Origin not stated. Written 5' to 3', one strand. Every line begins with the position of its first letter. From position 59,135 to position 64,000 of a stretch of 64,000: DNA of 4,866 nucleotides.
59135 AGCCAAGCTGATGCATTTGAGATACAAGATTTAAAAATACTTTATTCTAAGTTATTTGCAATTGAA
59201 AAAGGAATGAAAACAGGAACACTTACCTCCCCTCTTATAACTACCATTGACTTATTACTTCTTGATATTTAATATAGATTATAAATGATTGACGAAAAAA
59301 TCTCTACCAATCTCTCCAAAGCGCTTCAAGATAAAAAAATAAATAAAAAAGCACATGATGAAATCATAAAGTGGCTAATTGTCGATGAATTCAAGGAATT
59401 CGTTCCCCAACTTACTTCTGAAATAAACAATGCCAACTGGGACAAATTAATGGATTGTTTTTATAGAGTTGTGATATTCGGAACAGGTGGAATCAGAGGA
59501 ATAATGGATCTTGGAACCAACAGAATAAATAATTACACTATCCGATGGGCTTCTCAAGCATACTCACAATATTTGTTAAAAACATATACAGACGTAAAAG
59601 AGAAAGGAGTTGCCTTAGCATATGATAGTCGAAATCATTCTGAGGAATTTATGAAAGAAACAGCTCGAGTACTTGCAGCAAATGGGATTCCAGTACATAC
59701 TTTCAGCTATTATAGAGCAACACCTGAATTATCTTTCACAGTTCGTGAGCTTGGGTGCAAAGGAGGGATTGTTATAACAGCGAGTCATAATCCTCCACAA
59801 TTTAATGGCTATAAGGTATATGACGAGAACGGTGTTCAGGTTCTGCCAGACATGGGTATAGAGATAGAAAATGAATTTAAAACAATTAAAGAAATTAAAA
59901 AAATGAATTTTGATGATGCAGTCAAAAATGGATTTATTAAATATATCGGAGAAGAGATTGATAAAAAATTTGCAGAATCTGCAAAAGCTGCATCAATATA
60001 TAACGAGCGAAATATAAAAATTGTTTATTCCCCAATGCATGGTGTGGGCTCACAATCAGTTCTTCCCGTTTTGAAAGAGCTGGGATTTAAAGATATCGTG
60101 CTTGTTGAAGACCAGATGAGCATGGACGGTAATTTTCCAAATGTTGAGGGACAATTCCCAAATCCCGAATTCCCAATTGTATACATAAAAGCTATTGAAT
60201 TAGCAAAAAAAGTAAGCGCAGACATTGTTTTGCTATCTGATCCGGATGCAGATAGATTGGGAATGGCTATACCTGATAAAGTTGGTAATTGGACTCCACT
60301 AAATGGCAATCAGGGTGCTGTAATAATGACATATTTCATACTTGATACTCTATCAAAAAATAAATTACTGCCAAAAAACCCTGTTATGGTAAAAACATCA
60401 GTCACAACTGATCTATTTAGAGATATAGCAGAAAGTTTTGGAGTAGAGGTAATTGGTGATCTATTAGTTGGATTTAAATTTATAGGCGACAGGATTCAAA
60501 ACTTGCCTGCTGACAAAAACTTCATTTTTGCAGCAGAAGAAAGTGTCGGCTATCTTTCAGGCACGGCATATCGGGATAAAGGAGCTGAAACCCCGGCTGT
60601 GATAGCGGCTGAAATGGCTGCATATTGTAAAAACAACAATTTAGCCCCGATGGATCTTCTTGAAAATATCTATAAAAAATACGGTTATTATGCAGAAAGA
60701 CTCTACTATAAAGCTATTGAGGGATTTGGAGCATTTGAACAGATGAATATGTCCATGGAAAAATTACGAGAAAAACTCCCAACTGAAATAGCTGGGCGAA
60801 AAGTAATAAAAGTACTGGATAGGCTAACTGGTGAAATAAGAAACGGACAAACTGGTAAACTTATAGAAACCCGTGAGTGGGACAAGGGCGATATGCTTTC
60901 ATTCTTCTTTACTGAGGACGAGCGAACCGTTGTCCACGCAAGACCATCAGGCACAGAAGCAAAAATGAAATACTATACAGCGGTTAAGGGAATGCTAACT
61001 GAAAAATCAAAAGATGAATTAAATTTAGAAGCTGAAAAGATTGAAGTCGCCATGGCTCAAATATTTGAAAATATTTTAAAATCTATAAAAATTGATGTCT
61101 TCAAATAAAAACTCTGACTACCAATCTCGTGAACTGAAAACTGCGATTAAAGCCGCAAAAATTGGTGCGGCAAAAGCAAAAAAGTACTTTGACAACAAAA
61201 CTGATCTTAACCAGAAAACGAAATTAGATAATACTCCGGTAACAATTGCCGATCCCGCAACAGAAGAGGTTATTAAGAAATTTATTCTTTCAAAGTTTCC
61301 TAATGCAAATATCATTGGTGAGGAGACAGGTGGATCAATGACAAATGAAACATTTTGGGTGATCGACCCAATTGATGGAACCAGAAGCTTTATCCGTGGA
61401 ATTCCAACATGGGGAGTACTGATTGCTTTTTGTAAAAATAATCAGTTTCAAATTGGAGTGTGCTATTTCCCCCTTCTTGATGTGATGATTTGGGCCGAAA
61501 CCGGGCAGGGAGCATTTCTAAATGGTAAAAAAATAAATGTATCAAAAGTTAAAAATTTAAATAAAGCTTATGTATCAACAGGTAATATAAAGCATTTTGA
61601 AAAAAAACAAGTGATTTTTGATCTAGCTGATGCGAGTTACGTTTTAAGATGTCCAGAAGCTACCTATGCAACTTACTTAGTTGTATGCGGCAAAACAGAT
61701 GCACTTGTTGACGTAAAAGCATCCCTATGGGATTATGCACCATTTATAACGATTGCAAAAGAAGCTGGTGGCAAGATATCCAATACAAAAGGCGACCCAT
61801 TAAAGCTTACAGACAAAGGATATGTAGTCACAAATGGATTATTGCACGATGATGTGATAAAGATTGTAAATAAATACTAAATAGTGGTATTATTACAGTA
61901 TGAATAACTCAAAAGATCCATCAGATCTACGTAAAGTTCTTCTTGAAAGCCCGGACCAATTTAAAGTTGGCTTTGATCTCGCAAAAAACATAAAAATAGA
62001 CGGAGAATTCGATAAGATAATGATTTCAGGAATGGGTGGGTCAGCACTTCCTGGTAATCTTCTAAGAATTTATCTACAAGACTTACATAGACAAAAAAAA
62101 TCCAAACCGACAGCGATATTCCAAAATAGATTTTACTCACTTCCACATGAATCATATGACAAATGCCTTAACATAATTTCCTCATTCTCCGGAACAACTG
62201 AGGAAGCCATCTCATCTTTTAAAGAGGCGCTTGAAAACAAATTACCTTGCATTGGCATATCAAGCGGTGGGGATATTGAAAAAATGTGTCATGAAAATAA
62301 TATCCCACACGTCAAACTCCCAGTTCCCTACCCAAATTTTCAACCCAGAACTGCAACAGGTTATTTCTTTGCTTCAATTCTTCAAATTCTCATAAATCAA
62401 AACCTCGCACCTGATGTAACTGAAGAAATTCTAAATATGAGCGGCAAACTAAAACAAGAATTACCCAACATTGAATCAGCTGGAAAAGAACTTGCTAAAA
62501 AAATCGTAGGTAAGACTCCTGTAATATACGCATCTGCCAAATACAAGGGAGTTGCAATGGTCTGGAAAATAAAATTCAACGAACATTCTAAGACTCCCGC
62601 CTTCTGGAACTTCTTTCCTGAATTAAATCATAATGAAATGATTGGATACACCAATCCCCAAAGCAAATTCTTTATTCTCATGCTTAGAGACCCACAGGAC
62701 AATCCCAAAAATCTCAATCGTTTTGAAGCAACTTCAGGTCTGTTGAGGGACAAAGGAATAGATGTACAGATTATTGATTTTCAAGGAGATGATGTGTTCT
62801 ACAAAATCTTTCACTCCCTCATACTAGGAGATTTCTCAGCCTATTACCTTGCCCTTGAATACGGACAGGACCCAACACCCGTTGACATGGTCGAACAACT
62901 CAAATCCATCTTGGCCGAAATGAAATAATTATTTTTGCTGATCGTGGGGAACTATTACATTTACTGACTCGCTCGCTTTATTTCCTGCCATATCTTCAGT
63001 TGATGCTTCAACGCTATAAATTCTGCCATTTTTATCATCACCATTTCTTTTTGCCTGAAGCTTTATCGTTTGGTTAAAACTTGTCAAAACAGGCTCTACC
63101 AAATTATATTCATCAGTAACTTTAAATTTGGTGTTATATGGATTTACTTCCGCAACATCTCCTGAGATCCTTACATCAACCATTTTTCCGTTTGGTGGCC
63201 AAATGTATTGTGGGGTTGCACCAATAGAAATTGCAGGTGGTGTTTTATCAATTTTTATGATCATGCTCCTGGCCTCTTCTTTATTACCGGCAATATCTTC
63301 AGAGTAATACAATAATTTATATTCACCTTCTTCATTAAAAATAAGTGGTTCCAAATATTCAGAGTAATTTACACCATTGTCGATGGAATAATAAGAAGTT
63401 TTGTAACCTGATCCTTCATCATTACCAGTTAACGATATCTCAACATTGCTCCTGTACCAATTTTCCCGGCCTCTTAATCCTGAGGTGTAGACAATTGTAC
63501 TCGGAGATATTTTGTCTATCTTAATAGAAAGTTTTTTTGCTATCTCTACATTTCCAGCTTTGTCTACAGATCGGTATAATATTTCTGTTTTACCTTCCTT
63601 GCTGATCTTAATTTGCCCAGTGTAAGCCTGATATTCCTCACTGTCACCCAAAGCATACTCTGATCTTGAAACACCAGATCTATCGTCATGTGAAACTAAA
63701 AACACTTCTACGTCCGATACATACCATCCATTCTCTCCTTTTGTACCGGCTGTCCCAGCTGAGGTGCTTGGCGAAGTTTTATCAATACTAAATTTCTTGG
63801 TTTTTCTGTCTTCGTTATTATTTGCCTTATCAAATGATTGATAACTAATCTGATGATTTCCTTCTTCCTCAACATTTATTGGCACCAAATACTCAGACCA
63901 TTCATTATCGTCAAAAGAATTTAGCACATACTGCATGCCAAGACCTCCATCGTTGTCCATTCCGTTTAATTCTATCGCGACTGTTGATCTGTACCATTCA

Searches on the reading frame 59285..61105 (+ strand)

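Call 26: search_protein_families(library=pfam, proteins=[window:59285-61105:+], max_evalue=0.00001)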
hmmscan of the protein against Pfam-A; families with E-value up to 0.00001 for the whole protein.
window:59285-61105:+ (607 aa): 3 families
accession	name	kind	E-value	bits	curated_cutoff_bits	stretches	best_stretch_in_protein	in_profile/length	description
PF02878.22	PGM_PMM_I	-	4.8e-39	133.6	22.5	1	64-203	3-136/138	Phosphoglucomutase/phosphomannomutase, alpha/beta/alpha domain I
PF02879.22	PGM_PMM_II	-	3.7e-21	76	29.3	1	232-331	10-100/103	Phosphoglucomutase/phosphomannomutase, alpha/beta/alpha domain II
PF02880.22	PGM_PMM_III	-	1.6e-09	38.3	20.7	1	350-466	7-115/115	Phosphoglucomutase/phosphomannomutase, alpha/beta/alpha domain III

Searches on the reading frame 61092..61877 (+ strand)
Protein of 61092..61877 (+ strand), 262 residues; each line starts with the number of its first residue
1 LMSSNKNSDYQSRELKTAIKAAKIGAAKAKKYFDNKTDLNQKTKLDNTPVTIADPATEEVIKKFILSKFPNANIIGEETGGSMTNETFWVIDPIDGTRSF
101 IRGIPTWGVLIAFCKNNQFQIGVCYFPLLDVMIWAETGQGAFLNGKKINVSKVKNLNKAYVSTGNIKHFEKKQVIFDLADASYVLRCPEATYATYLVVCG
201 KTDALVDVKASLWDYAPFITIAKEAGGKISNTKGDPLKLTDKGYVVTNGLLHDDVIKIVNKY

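Call 26: search_protein_families(library=pfam, proteins=[window:61092-61877:+], max_evalue=0.00001)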
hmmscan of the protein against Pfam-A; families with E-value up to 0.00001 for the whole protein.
window:61092-61877:+ (262 aa): 1 family
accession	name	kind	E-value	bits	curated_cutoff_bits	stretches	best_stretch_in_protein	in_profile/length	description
PF00459.30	Inositol_P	-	7.7e-50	170.3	27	1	15-260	6-267/271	Inositol monophosphatase family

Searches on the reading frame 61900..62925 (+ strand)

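Call 26: search_protein_families(library=pfam, proteins=[window:61900-62925:+], max_evalue=0.00001)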
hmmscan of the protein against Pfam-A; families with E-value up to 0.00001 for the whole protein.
window:61900-62925:+ (342 aa): 1 family
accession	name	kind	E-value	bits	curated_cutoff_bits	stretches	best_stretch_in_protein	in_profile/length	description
PF10432.14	bact-PGI_C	-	3e-41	141.3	24.5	1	193-336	3-149/151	Bacterial phospho-glucose isomerase C-terminal SIS domain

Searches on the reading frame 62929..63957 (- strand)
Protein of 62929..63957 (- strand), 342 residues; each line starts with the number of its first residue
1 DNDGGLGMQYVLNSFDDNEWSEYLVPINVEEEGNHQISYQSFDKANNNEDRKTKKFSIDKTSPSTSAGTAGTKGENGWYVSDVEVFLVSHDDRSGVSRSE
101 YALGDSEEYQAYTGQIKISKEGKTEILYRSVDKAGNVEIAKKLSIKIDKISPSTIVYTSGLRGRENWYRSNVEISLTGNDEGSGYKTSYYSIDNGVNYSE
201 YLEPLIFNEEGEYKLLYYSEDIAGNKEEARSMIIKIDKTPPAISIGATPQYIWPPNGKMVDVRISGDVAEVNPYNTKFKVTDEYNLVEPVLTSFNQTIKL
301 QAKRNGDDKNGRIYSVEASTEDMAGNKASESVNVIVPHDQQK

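Call 26: search_protein_families(library=pfam, proteins=[window:62929-63957:-], max_evalue=0.00001)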
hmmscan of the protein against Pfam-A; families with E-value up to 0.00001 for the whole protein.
window:62929-63957:- (342 aa): 2 families
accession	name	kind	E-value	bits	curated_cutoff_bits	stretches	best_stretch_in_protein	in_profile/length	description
PF19077.6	Big_13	-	2.6e-11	44.3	27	0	209-237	73-101/102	Bacterial Ig-like domain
PF13750.12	Big_3_3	-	2.9e-06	27.5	27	0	210-245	14-50/157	Bacterial Ig-like domain (group 3)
